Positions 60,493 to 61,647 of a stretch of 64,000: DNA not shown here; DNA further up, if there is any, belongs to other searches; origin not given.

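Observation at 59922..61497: Two ferritin-like proteins, one fused to a second carrier domain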

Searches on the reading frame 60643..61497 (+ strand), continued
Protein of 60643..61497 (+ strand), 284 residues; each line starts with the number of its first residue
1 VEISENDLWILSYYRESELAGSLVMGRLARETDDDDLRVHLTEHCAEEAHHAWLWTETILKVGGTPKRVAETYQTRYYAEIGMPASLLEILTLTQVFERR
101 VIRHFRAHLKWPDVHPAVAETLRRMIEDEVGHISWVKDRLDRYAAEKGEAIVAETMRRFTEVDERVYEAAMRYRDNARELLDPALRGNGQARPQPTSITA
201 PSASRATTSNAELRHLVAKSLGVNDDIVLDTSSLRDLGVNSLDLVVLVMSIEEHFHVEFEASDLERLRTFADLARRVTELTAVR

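Call 18: search_solved_structures(query=A1, max_evalue=10, show_alignments=4)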
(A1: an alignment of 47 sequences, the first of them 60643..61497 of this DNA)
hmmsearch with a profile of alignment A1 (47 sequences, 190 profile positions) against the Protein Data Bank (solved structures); distinct sequences matched with E-value up to 10: 127 (the best 60 are shown).
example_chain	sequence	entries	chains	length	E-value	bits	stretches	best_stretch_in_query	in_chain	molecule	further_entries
8w1d_A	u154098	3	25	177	5e-10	42.3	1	39-145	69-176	DPS-LIKE PROTEIN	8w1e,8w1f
9viw_A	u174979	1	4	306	5.8e-08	35.5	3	77-158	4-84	Bacterioferritin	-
7y6f_A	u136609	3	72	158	1.1e-07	34.6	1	48-149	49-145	Bacterioferritin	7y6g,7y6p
8jax_A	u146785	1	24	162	1.3e-07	34.4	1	48-149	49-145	Bacterioferritin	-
5xx9_A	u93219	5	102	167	1.5e-07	34.2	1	48-149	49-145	Bacterioferritin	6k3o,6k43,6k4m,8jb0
8fhc_A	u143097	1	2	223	2.5e-07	33.5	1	23-179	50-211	tRNA-(MS[2]IO[6]A)-hydroxylase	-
1nf4_A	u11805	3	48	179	8.8e-07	31.7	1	36-139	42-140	bacterioferritin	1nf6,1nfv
2itb_A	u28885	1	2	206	3.5e-06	29.7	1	24-186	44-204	TRNA-(Ms(2)io(6)a)-hydroxylase, putative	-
2vzb_A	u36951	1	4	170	4.3e-06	29.4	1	37-149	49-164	PUTATIVE BACTERIOFERRITIN-RELATED PROTEIN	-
7s8t_A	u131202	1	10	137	4.9e-06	29.2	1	94-182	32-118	EncC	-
6zma_B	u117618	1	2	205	7.7e-06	28.6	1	24-186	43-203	tRNA hydroxylase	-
9u78_A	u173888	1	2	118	1e-05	28.2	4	117-139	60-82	Single Chain Protein of De Novo Designed Helix Bundles-4EH2 with KDPV Loop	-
2hz8_A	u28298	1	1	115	1.2e-05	27.9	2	99-144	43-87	De novo designed diiron protein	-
6zmb_B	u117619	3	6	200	1.5e-05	27.7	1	24-180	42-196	tRNA hydroxylase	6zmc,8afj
3bkn_A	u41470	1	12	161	1.7e-05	27.5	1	30-149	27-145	Bacterioferritin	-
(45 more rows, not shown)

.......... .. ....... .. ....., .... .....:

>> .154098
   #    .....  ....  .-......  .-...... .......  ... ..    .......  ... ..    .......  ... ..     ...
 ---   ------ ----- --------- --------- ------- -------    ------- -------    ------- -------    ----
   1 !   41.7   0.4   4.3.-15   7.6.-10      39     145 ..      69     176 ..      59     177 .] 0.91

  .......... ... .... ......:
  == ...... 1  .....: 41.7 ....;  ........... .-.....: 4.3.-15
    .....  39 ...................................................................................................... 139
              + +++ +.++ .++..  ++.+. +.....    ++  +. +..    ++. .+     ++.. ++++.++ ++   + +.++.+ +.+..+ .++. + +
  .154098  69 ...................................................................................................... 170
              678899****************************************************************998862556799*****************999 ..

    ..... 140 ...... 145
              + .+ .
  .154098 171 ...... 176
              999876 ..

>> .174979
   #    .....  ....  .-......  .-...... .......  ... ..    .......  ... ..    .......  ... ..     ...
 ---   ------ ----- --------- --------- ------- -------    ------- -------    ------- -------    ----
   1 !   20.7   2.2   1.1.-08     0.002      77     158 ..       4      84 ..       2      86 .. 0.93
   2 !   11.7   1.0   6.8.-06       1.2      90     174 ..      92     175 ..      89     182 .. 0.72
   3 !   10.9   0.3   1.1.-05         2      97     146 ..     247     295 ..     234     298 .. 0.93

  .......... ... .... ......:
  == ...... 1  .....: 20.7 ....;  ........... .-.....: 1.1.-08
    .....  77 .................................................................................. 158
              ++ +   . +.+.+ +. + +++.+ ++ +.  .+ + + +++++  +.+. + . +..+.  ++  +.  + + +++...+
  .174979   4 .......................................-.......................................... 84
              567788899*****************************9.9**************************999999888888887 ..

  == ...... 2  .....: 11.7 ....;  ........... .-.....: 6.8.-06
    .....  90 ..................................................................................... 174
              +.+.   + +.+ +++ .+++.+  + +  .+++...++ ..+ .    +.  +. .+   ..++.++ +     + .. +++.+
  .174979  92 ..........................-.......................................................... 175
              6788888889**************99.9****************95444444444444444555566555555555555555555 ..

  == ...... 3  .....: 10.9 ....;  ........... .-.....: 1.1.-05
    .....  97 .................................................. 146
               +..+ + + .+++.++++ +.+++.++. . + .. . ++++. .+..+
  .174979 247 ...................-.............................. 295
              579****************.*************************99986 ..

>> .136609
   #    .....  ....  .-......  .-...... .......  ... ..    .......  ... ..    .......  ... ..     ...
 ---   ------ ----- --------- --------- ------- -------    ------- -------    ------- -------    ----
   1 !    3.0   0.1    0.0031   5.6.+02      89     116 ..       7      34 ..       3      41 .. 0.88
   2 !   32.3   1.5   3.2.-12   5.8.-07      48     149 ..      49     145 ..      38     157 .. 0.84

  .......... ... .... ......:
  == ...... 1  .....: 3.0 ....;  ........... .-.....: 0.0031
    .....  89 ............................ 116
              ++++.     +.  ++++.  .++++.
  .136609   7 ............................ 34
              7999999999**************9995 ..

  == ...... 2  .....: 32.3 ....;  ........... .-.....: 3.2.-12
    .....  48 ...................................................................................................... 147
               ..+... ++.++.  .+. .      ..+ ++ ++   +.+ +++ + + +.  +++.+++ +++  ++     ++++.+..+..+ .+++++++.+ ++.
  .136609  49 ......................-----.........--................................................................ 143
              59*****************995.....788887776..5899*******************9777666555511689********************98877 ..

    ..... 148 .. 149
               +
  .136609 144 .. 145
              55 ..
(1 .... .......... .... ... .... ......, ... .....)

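Call 19: search_protein_families(library=pfam, proteins=[L007:6245-7126:+, L007:9992-10561:+, L007:4741-5322:+, L007:3240-4769:+, L007:7383-8246:+, L007:5310-6269:+, L007:8234-9355:+], max_evalue=0.01)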
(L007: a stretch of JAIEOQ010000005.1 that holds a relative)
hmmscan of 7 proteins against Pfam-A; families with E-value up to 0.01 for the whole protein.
L007:6245-7126:+ (293 aa): 1 family
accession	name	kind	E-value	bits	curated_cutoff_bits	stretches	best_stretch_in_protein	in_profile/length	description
PF11583.14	AurF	-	1.8e-30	106.5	29.6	1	12-280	5-277/282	P-aminobenzoate N-oxygenase AurF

L007:9992-10561:+ (189 aa): 2 families
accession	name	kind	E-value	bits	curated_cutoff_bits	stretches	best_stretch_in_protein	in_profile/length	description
PF02915.23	Rubrerythrin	-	0.00058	20.7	22.8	1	18-140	8-135/137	Rubrerythrin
PF04305.20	DUF455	-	0.0021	18.1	34.3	0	111-163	86-138/247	Protein of unknown function (DUF455)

L007:4741-5322:+ (193 aa): 2 families
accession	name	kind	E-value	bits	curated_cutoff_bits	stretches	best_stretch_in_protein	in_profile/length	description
PF04140.19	ICMT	-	1e-05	26.3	24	1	107-161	34-91/95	Isoprenylcysteine carboxyl methyltransferase (ICMT) family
PF04191.18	PEMT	-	0.0001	23.1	25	1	76-165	12-99/105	Phospholipid methyltransferase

L007:3240-4769:+ (509 aa): 2 families
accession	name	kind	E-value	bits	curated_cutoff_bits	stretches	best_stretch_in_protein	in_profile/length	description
PF00501.34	AMP-binding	-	8.1e-79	265.6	29.9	1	20-359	2-384/384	AMP-binding enzyme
PF13193.12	AMP-binding_C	-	4.8e-06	27.8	24.5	1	411-490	1-76/76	AMP-binding enzyme C-terminal domain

L007:7383-8246:+ (287 aa): 1 family
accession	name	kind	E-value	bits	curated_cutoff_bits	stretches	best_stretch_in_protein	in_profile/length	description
PF00587.30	tRNA-synt_2b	-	2.2e-12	47.9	29.3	1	120-276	20-177/179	tRNA synthetase class II core domain (G, H, P, S and T)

L007:5310-6269:+ (319 aa): 2 families
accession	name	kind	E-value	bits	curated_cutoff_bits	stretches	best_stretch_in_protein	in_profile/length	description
PF08541.16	ACP_syn_III_C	-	1.1e-15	58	26.6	1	227-317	1-90/90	3-Oxoacyl-[acyl-carrier-protein (ACP)] synthase III C terminal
PF08545.16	ACP_syn_III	-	2.5e-07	30.9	24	1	127-201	4-80/80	3-Oxoacyl-[acyl-carrier-protein (ACP)] synthase III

L007:8234-9355:+ (373 aa): 5 families
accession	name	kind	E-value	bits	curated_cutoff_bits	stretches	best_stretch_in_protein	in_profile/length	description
PF07993.18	NAD_binding_4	-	6.1e-25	88.3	20.1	1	12-234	1-254/258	Male sterility protein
PF01370.27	Epimerase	-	6.3e-10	39.3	20.9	1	10-191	1-175/240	NAD dependent epimerase/dehydratase family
PF01073.25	3Beta_HSD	-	2e-05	24.2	22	1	12-171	2-157/280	3-beta hydroxysteroid dehydrogenase/isomerase family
PF16363.11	GDP_Man_Dehyd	-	4.4e-05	23.5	27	1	11-134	1-129/332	GDP-mannose 4,6 dehydratase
PF04321.23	RmlD_sub_bind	-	7.7e-05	22.3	27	1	10-259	3-218/287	RmlD substrate binding domain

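Call 39: predict_structure(alignment_id=A2)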
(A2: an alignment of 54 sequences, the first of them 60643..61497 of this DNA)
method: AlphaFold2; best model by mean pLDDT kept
length: 284 residues; sequences in the alignment: 54
mean_pLDDT: 86.6   pTM: 0.67
mean pLDDT of the five models: 86.6, 86.2, 85.2, 84.5, 83.7
residues with pLDDT >= 90: 171; 70-90: 77; 50-70: 22; < 50: 14
segments of 3 or more residues with pLDDT < 50: 189-202
pLDDT, mean of each block of 10 residues (from residue 1): 86 96 94 92 97 98 94 89 90 93 91 94 96 93 96 95 88 62 53 44 65 93 92 86 77 90 88 94 86
secondary structure, 60 per line:
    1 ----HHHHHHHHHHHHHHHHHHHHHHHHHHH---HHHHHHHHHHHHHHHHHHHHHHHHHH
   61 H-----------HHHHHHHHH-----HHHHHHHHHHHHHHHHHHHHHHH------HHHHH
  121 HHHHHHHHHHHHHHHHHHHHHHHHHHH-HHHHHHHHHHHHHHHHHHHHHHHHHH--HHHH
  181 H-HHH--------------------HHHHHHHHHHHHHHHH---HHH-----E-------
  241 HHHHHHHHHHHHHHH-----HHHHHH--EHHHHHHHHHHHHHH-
elements in order: H5-31 H35-61 H73-81 H87-109 H116-147 H149-174 H177-181 H206-221 H241-255 H261-266 H270-283

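Call 45: fold_search(model_id=the predicted structure, library=pdb)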
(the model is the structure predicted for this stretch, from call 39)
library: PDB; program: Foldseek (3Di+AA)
matches with E <= 10: 851; with E <= 0.001: 1
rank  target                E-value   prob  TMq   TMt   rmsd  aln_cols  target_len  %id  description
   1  3gzl                  7.6e-04  1.00  0.27  0.90   1.3        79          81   29  Crystal Structure of holo PfACP Disulfide-Linked Dimer (released 2009-04-21)
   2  4ihh_J                1.1e-03  1.00  0.24  0.86   1.5        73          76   30  Chasing Acyl Carrier Protein Through a Catalytic Cycle of Lipid A Production (released 2013-11-13)
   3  3gzm_A                1.3e-03  1.00  0.26  0.89   1.0        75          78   29  Crystal Structure of holo PfACP Reduced Monomer (released 2009-04-21)
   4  9a4c_A                1.6e-03  1.00  0.25  0.87   1.1        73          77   30  Integrative model of ACP-HEPS2 by crosslinking MS and deep learning (released 2024-09-18)
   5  4etw_B                1.6e-03  1.00  0.25  0.88   1.5        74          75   30  Structure of the Enzyme-ACP Substrate Gatekeeper Complex Required for Biotin Synthesis (released 2012-10-17)
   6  5h9g_A                1.8e-03  1.00  0.26  0.86   1.2        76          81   25  apo-ACP from Helicobacter pylori (released 2016-12-28)
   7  8xks_R                2.0e-03  1.00  0.28  0.89   1.6        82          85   27  The cryo-EM structure of Orf2971-FtsHi motor complex (released 2024-12-04)
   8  4ihf_H                2.1e-03  1.00  0.24  0.87   1.5        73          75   30  Chasing Acyl Carrier Protein Through a Catalytic Cycle of Lipid A Production (released 2013-11-13)
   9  3ejb_C                2.3e-03  1.00  0.24  0.84   1.6        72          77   30  Crystal Structure of P450BioI in complex with tetradecanoic acid ligated Acyl Carrier Protein (released 2008-10-07)
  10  4ihf_I                2.4e-03  1.00  0.24  0.88   1.1        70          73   30  Chasing Acyl Carrier Protein Through a Catalytic Cycle of Lipid A Production (released 2013-11-13)
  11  3eje_E                2.5e-03  1.00  0.24  0.86   1.5        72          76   30  Crystal Structure of P450BioI in complex with octadec-9Z-enoic acid ligated Acyl Carrier Protein (released 2008-10-07)
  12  2qnw                  2.5e-03  1.00  0.26  0.87   1.4        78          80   28  Toxoplasma gondii apicoplast-targeted acyl carrier protein (released 2007-07-31)
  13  8z5e_F                2.8e-03  1.00  0.26  0.88   1.2        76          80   25  Crystal structure of beta-ketoacyl-ACP synthase FabF K336A in complex with octanoyl-ACP from Helicobacter pylori (released 2024-10-09)
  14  6lvt_MODEL_1_A        2.8e-03  1.00  0.26  0.85   2.2        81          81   32  Solution structure of holo acyl carrier protein from Thermotoga maritima (released 2020-12-09)
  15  8z5e_C                3.0e-03  1.00  0.26  0.91   0.9        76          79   25  Crystal structure of beta-ketoacyl-ACP synthase FabF K336A in complex with octanoyl-ACP from Helicobacter pylori (released 2024-10-09)
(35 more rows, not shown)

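Call 69: search_protein_families(library=pfam, alignment_id=A1, max_evalue=0.01)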
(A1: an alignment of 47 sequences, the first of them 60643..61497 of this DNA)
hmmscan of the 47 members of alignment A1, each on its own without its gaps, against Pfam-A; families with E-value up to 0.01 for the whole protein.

A. member 1, window:60643-61497:+ (284 aa): 3 families
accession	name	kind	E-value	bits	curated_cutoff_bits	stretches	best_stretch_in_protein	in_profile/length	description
PF00550.31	PP-binding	-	6.4e-14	52.4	20.8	1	212-277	2-67/67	Phosphopantetheine attachment site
PF00210.30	Ferritin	-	1e-05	25.9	24.5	1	28-142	24-138/142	Ferritin-like domain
PF11583.14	AurF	-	6.1e-05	22.8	29.6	1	16-147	83-214/282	P-aminobenzoate N-oxygenase AurF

B. families by the number of members that match (of 47 scanned): 17 families
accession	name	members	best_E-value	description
PF00210.30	Ferritin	19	4.5e-08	Ferritin-like domain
PF02915.23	Rubrerythrin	17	1.1e-08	Rubrerythrin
PF11583.14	AurF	16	4.2e-08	P-aminobenzoate N-oxygenase AurF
PF03232.19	COQ7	7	3.1e-07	Ubiquinone biosynthesis protein COQ7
PF13668.12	Ferritin_2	6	4.3e-05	Ferritin-like domain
PF04305.20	DUF455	6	0.00081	Protein of unknown function (DUF455)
PF00550.31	PP-binding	2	6.4e-14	Phosphopantetheine attachment site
PF05974.18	DUF892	2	0.0006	Domain of unknown function (DUF892)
PF19825.5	DUF6306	1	0.00013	Domain of unknown function (DUF6306)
PF09537.16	DUF2383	1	0.00017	Domain of unknown function (DUF2383)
PF11266.14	Ald_deCOase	1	0.00081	Long-chain fatty aldehyde decarbonylase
PF00268.27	Ribonuc_red_sm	1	0.00097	Ribonucleotide reductase, small chain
PF14518.11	Haem_oxygenas_2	1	0.0031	Iron-containing redox enzyme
PF21926.2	FeeM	1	0.0053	N-acyl amino acid synthase FeeM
PF10062.14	DUF2300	1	0.0066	Predicted secreted protein (DUF2300)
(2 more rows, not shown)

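Call 84: search_solved_structures(query=L007:6245-7126:+, max_evalue=0.001, show_alignments=2)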
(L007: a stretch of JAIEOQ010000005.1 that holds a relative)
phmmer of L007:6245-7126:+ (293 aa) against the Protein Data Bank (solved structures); distinct sequences matched with E-value up to 0.001: 0.

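Call 87: search_protein_families(library=ncbifam, alignment_id=A1, max_evalue=0.01)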
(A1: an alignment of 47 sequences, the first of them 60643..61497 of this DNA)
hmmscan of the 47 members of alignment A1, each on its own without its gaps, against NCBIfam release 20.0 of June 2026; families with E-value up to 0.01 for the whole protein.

A. member 1, window:60643-61497:+ (284 aa): 15 families
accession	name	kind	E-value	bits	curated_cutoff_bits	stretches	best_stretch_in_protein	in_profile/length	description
NF002148.0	PRK00982.1-2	subfamily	1.3e-12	47.4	71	1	211-277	7-74/79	acyl carrier protein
NF002149.0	PRK00982.1-3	equivalog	3.7e-10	39.6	106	1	212-269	7-65/78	acyl carrier protein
TIGR00517.1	acyl_carrier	equivalog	9.9e-10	38.2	70.45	1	213-273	8-69/77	acyl carrier protein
NF002151.0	PRK00982.1-5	equivalog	1.1e-09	38.2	92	1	213-273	8-69/78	acyl carrier protein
NF002150.0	PRK00982.1-4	subfamily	3e-09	37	66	1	213-275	10-73/80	acyl carrier protein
NF006031.0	PRK08172.1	equivalog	2.8e-08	34.3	76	1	211-278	7-75/82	acyl carrier protein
NF002147.0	PRK00982.1-1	equivalog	4.7e-06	26.3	84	1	211-278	10-78/83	acyl carrier protein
NF040636.1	AcpM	exception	1.1e-05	25.4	146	1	213-281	10-79/93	meromycolate extension acyl carrier protein AcpM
NF005480.0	PRK07081.1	equivalog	2e-05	24.4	72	1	211-271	3-64/83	acyl carrier protein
NF009104.0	PRK12449.1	equivalog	2.3e-05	24.3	70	1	226-273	24-71/80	acyl carrier protein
NF033656.1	DMQ_monoox_COQ7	equivalog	0.00035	20.3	180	1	30-138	66-177/205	2-polyprenyl-3-methyl-6-methoxy-1,4-benzoquinone monooxygenase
NF040607.1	mycolic_Pks13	equivalog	0.00058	17.4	2100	1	213-279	10-76/1680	polyketide synthase Pks13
NF003757.0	PRK05350.1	equivalog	0.0045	17.1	65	1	213-281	11-80/83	acyl carrier protein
NF004533.0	PRK05883.1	equivalog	0.0081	16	72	0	192-274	6-90/100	acyl carrier protein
NF058660.1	cispen_ACP_AmcB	equivalog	0.0094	16.1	80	0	225-280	21-78/80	cispentacin biosynthesis acyl carrier protein AmcB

B. families by the number of members that match (of 47 scanned): 23 families
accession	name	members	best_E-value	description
NF058679.1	EncB_fam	11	8.1e-07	encapsulin nanocompartment ferritin-likeEncB family encapsulin nanocompartment ferritin-like cargo protein cargo protein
NF033656.1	DMQ_monoox_COQ7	9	8.6e-05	2-polyprenyl-3-methyl-6-methoxy-1,4-benzoquinone monooxygenase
TIGR04535.1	ferrit_encaps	7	0.00017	encapsulin-associated ferritin-like protein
NF010172.0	PRK13654.1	5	0.00067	magnesium-protoporphyrin IX monomethyl ester cyclase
NF002148.0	PRK00982.1-2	2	1.3e-12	acyl carrier protein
NF002149.0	PRK00982.1-3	2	3.7e-10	acyl carrier protein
TIGR00517.1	acyl_carrier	2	9.9e-10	acyl carrier protein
NF002151.0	PRK00982.1-5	2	1.1e-09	acyl carrier protein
NF002150.0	PRK00982.1-4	2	3e-09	acyl carrier protein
NF006031.0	PRK08172.1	2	2.8e-08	acyl carrier protein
NF002147.0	PRK00982.1-1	2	4.7e-06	acyl carrier protein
NF009104.0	PRK12449.1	2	2.3e-05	acyl carrier protein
TIGR02029.1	AcsF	2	0.00061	magnesium-protoporphyrin IX monomethyl ester (oxidative) cyclase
NF040636.1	AcpM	1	1.1e-05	meromycolate extension acyl carrier protein AcpM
NF005480.0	PRK07081.1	1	2e-05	acyl carrier protein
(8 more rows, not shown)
